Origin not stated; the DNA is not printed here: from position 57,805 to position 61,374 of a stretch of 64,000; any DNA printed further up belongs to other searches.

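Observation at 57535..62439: Internal architecture of the giant oxidase: three tandem ~450-550-aa pseudo-repeats with progressively lost copper ligands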

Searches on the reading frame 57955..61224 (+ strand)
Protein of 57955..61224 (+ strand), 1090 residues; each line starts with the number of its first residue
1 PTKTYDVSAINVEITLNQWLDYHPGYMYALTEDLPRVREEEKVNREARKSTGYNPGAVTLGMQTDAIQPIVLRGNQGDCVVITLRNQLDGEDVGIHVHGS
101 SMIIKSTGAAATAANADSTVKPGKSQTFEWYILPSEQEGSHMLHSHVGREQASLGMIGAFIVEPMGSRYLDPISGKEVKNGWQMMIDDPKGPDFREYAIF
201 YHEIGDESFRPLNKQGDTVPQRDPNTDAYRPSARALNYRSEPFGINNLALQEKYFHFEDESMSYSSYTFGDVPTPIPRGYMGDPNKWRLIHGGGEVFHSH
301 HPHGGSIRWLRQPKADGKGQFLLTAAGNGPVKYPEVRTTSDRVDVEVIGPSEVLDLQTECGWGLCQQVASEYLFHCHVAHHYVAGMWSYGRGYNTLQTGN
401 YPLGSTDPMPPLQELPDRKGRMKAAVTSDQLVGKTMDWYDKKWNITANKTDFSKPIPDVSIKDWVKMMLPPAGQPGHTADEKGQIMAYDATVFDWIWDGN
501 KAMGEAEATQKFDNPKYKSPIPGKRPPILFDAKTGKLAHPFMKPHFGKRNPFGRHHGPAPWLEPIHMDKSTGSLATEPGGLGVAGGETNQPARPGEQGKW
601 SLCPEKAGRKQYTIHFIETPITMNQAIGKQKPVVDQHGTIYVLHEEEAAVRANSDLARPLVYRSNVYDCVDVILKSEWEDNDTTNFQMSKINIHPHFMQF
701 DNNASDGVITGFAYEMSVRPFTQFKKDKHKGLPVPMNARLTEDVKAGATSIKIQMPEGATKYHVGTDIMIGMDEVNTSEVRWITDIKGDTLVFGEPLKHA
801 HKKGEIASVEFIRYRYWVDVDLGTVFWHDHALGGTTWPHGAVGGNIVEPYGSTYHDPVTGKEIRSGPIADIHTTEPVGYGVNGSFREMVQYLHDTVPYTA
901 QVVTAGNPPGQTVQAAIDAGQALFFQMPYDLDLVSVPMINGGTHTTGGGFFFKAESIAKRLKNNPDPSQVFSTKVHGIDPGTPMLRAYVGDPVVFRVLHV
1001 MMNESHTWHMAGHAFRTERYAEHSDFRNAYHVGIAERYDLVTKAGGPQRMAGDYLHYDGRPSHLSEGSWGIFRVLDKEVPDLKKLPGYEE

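Call 37: search_protein_representatives(protein=window:57955-61224:+)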
Query: 1090 residues. Proteins with E-value up to 0.001 (for the whole library): 1695; up to 1e-10: 996; up to 1e-30: 329. The best 150 are listed.
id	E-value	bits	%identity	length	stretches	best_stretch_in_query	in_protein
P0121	0.0e+00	1603.7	56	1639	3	1-1089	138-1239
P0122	0.0e+00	1269.9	52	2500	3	1-1090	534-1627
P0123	0.0e+00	1062.9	47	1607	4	1-910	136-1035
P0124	1.5e-275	933.4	45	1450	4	1-907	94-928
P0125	3.7e-258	875.8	44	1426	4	1-903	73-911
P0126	1.8e-236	804.0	41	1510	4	3-903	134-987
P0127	8.3e-232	788.6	44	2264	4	1-895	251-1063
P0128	5.7e-229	779.2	47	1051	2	1-900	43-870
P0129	7.2e-228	775.5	49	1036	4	259-899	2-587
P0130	3.1e-223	760.2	41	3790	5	3-901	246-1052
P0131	1.7e-217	741.2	51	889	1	3-873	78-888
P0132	2.2e-216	737.5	41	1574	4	3-875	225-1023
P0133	5.2e-209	713.1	41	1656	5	3-496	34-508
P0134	2.8e-208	710.6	40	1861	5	3-563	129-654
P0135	6.0e-202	689.7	41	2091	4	2-894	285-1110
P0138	7.2e-199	679.5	40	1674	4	1-894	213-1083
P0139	4.3e-195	667.0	41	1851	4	1-900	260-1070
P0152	2.7e-176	604.7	40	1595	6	1-563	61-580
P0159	2.4e-154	532.0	39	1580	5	3-722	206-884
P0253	1.2e-65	238.3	30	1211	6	2-420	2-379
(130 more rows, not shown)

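Call 41: predict_structure(alignment_id=A1)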
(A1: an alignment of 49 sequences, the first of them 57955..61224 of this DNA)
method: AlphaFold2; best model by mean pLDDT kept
length: 1090 residues; sequences in the alignment: 49
mean_pLDDT: 76.2   pTM: 0.77
mean pLDDT of the five models: 76.2, 73.1, 70.7, 67.0, 63.8
residues with pLDDT >= 90: 252; 70-90: 502; 50-70: 234; < 50: 102
segments of 3 or more residues with pLDDT < 50: 205-208, 220-232, 243-252, 256-269, 304-306, 376-384, 686-714, 830-837, 941-944
pLDDT, mean of each block of 10 residues (from residue 1): 94 75 84 92 82 67 78 94 94 89 92 88 95 89 80 83 93 91 91 88 53 59 42 66 47 47 44 76 84 57 52 63 74 66 57 74 75 54 57 88 84 91 93 85 88 84 85 84 72 89 85 66 90 85 60 60 61 75 71 70 72 82 84 79 86 85 84 74 50 44 43 52 72 80 95 89 89 85 92 91 92 73 64 48 78 91 91 86 89 60 56 60 59 65 55 81 89 88 91 85 70 82 77 73 88 88 79 92 80
secondary structure, 60 per line:
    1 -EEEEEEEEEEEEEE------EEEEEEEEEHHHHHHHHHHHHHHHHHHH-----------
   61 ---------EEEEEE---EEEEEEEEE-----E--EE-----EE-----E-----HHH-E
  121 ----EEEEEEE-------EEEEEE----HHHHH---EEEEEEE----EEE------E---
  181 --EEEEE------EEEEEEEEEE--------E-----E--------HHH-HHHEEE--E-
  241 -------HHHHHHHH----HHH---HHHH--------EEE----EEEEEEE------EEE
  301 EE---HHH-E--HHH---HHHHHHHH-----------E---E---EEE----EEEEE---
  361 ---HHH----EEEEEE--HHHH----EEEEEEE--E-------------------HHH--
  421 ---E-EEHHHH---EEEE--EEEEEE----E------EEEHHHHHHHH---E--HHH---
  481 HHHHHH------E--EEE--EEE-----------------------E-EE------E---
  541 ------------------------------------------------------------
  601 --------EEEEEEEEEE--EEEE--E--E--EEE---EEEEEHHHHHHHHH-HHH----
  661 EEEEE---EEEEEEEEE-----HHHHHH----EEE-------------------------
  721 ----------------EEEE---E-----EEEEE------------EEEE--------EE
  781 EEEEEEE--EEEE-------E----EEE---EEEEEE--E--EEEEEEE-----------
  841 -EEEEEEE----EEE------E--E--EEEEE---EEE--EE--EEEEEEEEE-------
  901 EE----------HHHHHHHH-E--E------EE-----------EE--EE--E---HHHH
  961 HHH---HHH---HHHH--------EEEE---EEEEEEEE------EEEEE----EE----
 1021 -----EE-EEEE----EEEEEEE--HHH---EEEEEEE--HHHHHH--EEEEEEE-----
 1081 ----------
elements in order (helices of 4 or more, strands of 3 or more residues): E2-15 E22-30 H31-49 E70-75 E79-87 E125-131 E139-144 H149-153 E157-163 E168-170 E183-187 E194-203 E234-236 H248-255 H266-269 E278-280 E285-291 E298-302 H319-326 E346-348 E353-357 E371-376 H379-382 E387-393 H428-431 E435-438 E441-446 E458-460 H461-468 H481-486 E496-498 E501-503 E609-618 E621-624 E633-635 E639-643 H644-652 E661-665 E669-677 H683-688 E693-695 E737-740 E750-754 E767-770 E779-787 E790-793 E806-808 E812-817 E823-829 E842-848 E853-855 E868-872 E876-878 E885-893 H913-920 H957-963 H973-976 E985-988 E992-999 E1006-1010 E1029-1032 E1037-1043 E1052-1058 H1061-1066 E1069-1075

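Call 45: list_cluster_members(proteins=[P0122, P0123, P0124, P0126, P0132, P0138, P0139, P0152, P0159, P0253])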
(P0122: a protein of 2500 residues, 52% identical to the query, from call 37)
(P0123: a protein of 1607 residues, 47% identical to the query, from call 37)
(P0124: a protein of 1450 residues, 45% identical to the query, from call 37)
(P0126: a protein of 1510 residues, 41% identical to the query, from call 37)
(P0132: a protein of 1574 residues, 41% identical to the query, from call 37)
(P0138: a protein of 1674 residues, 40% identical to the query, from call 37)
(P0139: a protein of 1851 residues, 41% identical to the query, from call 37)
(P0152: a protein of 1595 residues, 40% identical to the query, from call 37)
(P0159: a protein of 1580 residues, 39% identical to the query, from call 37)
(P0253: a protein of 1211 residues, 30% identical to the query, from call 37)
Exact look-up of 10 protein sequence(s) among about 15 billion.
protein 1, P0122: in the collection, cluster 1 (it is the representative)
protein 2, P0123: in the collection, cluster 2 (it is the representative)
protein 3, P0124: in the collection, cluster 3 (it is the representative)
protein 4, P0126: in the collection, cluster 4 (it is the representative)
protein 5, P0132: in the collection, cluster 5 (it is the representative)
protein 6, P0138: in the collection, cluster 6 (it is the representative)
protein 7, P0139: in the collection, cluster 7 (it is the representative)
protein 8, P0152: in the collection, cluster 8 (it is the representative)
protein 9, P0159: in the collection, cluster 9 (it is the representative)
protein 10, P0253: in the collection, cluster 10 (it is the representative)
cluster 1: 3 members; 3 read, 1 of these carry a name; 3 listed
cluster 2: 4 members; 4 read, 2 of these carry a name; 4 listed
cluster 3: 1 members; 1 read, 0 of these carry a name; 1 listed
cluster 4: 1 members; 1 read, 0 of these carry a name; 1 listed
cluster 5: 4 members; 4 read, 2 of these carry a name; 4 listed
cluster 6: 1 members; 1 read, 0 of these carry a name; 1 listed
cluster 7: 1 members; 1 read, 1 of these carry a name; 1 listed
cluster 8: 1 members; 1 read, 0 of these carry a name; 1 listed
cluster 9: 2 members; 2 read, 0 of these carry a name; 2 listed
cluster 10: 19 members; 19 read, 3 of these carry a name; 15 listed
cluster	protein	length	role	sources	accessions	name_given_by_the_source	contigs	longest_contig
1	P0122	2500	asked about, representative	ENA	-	-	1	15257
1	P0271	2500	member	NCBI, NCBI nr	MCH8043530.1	MAG: DUF3347 domain-containing protein [Planctomycetes bacterium] | DUF3347 domain-containing protein [Planctomycetota bacterium]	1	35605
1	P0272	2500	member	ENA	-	-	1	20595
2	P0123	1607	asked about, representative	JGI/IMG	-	hypothetical protein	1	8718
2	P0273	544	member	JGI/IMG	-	hypothetical protein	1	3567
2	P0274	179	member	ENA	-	-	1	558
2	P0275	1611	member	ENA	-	-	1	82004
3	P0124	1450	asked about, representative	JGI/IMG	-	-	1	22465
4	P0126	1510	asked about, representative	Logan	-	-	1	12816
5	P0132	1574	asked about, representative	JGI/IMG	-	FtsP/CotA-like multicopper oxidase with cupredoxin domain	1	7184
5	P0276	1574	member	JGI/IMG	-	FtsP/CotA-like multicopper oxidase with cupredoxin domain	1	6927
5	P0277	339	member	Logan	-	-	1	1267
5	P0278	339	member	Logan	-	-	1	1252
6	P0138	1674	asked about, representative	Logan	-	-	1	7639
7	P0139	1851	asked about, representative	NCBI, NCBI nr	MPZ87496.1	MAG: multicopper oxidase domain-containing protein [Nitriliruptorales bacterium] | multicopper oxidase domain-containing protein [Nitriliruptorales bacterium]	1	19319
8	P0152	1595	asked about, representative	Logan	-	-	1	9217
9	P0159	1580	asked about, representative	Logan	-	-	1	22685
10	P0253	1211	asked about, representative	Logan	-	-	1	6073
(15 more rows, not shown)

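Call 46: fold_search(model_id=the predicted structure, library=pdb)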
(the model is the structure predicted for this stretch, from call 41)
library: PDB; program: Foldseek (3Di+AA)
matches with E <= 10: 1679; with E <= 0.001: 561
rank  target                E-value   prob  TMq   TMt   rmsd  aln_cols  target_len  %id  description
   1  9bxa_A                4.3e-56  1.00  0.57  0.51   9.1      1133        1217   20  Structure of Mnx H340A complex from Bacillus sp. PL-12 (released 2024-08-07)
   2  5n0k                  3.3e-25  1.00  0.23  0.24  20.1      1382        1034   11  Rat ceruloplasmin orthorhombic form (released 2017-12-13)
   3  4enz                  3.8e-23  1.00  0.22  0.23  20.1      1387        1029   11  Structure of human ceruloplasmin at 2.6 A resolution (released 2013-04-17)
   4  1kcw                  4.4e-23  1.00  0.22  0.24  21.1      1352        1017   11  X-RAY CRYSTAL STRUCTURE OF HUMAN CERULOPLASMIN AT 3.0 ANGSTROMS (released 1997-02-12)
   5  2j5w                  5.2e-23  1.00  0.22  0.24  20.5      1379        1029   10  Ceruloplasmin revisited: structural and functional roles of various metal cation binding sites (released 2007-02-06)
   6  4ejx_A                5.6e-21  1.00  0.23  0.24  19.4      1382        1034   10  Structure of ceruloplasmin-myeloperoxidase complex (released 2013-04-10)
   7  8fdg                  7.7e-21  1.00  0.39  0.30  17.1      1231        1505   10  Cryo-EM structure of coagulation factor V short (released 2023-03-15)
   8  9jbv                  1.4e-20  1.00  0.22  0.19  19.3      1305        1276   10  Structure of Engineered Coagulation Factor VIII with Enhanced Secretion and Coagulation Potential (released 2025-09-10)
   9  7kve                  1.6e-20  1.00  0.22  0.18  20.2      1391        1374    9  Cryo-EM structure of human Factor V at 3.3 Angstrom resolution (released 2021-03-10)
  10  6mf2_A                4.4e-20  1.00  0.22  0.20  21.7      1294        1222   10  Improved Model of Human Coagulation Factor VIII (released 2019-09-11)
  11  4bxs_V                6.1e-20  1.00  0.37  0.33  11.7      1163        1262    9  Crystal Structure of the Prothrombinase Complex from the Venom of Pseudonaja Textilis (released 2013-07-31)
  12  9mot_A                7.2e-20  1.00  0.36  0.55  17.6      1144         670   10  Cryo-EM structure of factor Va bound to activated protein C (released 2025-05-21)
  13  7kwo_A                1.2e-19  1.00  0.37  0.34   9.4      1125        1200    8  rFVIIIFc-VWF-XTEN (BIVV001) (released 2021-03-03)
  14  8tn9                  1.4e-19  1.00  0.21  0.17  20.4      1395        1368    9  Structural architecture of the acidic region of the B domain of coagulation factor V (released 2023-10-04)
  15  6mf0_A                1.7e-19  1.00  0.22  0.19  19.2      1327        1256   10  Crystal Structure Determination of Human/Porcine Chimera Coagulation Factor VIII (released 2019-09-11)
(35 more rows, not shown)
